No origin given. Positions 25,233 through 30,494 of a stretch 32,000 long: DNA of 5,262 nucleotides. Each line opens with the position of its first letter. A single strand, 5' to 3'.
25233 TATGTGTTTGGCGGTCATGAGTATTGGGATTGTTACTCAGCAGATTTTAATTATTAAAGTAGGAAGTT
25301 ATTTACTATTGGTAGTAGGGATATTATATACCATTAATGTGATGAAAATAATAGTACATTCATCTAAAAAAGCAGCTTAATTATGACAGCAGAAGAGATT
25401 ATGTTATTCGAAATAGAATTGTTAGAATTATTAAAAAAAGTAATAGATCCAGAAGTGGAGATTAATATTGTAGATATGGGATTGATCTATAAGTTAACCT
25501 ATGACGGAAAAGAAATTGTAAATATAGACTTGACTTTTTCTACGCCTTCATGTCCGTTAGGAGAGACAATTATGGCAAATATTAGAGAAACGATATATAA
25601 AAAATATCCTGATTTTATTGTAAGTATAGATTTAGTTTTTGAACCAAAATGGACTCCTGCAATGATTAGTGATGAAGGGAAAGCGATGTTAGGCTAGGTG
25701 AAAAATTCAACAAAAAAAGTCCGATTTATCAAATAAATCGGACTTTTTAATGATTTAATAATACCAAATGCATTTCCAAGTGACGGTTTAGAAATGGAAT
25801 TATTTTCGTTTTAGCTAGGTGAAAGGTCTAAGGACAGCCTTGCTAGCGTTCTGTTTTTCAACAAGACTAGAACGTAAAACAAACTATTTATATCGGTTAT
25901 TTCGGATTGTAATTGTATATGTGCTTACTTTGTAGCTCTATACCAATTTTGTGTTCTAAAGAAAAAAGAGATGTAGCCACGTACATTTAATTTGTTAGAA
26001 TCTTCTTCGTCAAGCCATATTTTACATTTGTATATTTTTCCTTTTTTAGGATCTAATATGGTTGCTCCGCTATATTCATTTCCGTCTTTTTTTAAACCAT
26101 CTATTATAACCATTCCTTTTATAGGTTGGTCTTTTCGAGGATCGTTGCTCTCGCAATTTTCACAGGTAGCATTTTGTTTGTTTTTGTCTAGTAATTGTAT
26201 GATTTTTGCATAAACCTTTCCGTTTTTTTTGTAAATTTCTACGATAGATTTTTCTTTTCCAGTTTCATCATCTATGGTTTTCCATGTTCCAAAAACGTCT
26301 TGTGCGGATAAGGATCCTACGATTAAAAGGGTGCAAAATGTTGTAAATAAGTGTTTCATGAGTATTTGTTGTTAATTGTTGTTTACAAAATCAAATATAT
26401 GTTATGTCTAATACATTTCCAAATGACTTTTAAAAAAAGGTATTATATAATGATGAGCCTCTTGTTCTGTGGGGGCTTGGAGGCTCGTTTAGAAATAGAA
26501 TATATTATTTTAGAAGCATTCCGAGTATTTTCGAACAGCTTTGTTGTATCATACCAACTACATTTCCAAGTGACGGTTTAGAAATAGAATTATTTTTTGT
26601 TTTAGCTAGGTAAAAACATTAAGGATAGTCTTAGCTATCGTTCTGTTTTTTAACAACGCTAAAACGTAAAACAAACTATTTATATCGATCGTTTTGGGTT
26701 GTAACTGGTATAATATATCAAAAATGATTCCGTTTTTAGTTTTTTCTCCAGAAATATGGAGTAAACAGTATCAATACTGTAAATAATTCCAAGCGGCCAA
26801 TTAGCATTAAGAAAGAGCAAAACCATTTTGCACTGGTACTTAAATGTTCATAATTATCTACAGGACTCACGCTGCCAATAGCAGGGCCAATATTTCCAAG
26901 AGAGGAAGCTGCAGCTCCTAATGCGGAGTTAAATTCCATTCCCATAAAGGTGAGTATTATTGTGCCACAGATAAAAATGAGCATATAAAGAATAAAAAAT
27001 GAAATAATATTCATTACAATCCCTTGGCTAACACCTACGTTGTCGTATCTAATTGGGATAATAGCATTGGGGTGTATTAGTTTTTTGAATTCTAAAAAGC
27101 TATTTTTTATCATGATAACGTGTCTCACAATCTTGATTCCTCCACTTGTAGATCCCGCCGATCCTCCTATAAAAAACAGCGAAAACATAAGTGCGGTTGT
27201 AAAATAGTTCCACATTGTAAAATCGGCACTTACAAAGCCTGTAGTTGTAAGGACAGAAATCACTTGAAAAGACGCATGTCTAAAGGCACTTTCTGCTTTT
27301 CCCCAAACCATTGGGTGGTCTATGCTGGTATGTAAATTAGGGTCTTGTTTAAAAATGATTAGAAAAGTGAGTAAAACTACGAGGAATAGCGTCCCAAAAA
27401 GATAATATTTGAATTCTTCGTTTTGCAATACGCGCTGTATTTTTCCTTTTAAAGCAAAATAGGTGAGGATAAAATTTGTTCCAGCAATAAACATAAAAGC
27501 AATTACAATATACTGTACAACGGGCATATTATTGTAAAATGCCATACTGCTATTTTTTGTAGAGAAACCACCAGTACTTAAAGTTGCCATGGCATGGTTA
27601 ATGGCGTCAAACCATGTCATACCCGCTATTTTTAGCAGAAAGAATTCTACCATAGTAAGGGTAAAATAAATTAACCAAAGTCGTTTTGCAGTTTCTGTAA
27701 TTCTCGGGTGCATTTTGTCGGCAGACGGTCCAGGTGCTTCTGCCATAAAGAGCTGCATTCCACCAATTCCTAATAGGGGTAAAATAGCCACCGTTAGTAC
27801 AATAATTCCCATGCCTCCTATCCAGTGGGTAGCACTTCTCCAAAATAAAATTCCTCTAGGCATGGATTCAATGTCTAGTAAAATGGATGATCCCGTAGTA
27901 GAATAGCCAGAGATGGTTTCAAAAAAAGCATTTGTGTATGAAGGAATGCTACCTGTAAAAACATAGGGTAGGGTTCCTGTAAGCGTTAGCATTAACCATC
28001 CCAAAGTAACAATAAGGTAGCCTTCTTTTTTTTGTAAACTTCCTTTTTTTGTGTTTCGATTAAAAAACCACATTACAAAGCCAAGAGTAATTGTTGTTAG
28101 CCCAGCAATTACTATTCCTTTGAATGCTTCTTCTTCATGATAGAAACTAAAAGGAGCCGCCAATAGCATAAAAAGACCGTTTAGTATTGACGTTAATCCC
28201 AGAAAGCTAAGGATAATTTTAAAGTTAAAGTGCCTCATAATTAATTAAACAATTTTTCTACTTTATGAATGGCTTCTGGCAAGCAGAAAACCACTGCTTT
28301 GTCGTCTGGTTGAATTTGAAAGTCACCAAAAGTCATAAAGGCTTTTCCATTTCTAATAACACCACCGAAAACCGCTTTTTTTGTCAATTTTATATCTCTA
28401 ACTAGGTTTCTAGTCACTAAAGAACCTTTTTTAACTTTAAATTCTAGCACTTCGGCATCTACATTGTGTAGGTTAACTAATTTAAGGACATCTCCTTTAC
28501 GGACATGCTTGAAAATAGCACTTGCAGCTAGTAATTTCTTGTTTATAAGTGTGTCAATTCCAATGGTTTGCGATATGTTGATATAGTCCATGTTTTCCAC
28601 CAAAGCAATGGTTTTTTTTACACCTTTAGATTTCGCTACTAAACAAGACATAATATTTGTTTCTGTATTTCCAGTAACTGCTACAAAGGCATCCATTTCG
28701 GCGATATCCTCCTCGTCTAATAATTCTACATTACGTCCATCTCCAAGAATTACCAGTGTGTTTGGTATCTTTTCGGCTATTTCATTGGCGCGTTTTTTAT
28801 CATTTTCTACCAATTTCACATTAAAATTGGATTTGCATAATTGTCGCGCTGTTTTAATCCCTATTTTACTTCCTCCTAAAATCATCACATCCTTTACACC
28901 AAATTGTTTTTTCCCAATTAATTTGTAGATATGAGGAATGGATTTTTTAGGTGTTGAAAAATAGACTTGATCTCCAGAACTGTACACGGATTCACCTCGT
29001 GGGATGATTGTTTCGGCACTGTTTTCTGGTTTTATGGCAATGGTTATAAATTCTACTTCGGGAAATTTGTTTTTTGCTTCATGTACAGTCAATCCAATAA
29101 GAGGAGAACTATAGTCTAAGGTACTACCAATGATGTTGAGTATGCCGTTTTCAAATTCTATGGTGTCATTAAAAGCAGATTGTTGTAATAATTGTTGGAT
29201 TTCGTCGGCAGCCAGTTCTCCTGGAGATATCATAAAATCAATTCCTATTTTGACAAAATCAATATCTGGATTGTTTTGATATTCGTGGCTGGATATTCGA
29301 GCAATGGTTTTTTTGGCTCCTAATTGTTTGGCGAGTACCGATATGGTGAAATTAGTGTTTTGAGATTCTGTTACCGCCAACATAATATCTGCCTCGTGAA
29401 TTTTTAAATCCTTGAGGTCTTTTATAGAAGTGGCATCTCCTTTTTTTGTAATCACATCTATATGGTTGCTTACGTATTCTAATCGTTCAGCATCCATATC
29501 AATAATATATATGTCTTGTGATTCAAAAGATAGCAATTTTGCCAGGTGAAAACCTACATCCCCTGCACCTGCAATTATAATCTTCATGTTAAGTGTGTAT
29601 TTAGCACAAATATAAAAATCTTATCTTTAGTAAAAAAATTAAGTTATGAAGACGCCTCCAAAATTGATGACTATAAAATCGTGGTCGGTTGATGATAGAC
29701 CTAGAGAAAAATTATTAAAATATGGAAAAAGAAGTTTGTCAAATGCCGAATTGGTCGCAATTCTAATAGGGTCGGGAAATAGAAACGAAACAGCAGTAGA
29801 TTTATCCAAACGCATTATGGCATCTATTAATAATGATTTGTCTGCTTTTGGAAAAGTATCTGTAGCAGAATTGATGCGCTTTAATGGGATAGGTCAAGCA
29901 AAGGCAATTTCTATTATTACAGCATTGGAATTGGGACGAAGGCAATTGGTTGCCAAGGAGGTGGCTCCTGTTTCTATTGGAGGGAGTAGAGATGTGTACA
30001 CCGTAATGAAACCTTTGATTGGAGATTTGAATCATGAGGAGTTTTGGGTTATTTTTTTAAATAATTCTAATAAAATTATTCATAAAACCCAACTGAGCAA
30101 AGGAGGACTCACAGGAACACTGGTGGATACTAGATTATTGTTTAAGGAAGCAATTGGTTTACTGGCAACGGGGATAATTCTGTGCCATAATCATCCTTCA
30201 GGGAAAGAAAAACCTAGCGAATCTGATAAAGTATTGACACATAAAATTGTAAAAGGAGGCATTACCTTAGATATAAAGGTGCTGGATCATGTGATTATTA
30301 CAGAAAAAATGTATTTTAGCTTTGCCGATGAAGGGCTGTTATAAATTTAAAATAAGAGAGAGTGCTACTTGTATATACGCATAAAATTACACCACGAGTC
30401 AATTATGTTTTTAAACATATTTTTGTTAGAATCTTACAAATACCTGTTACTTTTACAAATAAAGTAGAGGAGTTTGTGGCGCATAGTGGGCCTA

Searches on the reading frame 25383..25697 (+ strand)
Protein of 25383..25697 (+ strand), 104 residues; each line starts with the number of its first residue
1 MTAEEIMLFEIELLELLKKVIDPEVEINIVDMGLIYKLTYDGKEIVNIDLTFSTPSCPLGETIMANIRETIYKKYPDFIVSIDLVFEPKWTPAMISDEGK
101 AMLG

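Call 51: search_protein_families(library=pfam, proteins=[window:25383-25697:+], max_evalue=0.001)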
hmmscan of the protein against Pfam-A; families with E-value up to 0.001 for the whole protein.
window:25383-25697:+ (104 aa): 1 family
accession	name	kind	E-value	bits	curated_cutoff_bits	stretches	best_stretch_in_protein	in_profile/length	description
PF01883.24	FeS_assembly_P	-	1.6e-11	44.7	23.5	1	13-72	4-62/73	Iron-sulfur cluster assembly protein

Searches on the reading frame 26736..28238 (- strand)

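Call 52: search_protein_families(library=pfam, proteins=[window:26736-28238:-], max_evalue=0.001)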
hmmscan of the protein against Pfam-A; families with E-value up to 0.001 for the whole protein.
window:26736-28238:- (500 aa): 1 family
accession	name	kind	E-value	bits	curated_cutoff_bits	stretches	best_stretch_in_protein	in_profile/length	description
PF02386.22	TrkH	-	4.1e-71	240.4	27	1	42-493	5-491/502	Cation transport protein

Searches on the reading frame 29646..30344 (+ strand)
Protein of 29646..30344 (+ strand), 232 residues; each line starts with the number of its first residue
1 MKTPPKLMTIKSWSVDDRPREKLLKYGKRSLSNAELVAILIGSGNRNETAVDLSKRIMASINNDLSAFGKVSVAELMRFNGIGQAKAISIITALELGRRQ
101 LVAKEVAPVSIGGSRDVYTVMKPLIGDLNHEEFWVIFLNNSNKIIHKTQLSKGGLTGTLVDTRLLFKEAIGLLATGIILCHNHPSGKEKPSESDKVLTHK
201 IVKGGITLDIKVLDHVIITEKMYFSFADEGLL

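Call 52: search_protein_families(library=pfam, proteins=[window:29646-30344:+], max_evalue=0.001)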
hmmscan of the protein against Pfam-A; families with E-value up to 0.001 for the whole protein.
window:29646-30344:+ (232 aa): 2 families
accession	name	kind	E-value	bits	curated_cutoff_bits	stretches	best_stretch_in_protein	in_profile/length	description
PF04002.20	RadC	-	5.4e-40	136.5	22.1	1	114-231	4-121/121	RadC-like JAB domain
PF20582.4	UPF0758_N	-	5.4e-29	100.5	27.1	1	10-88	1-77/77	UPF0758 N-terminal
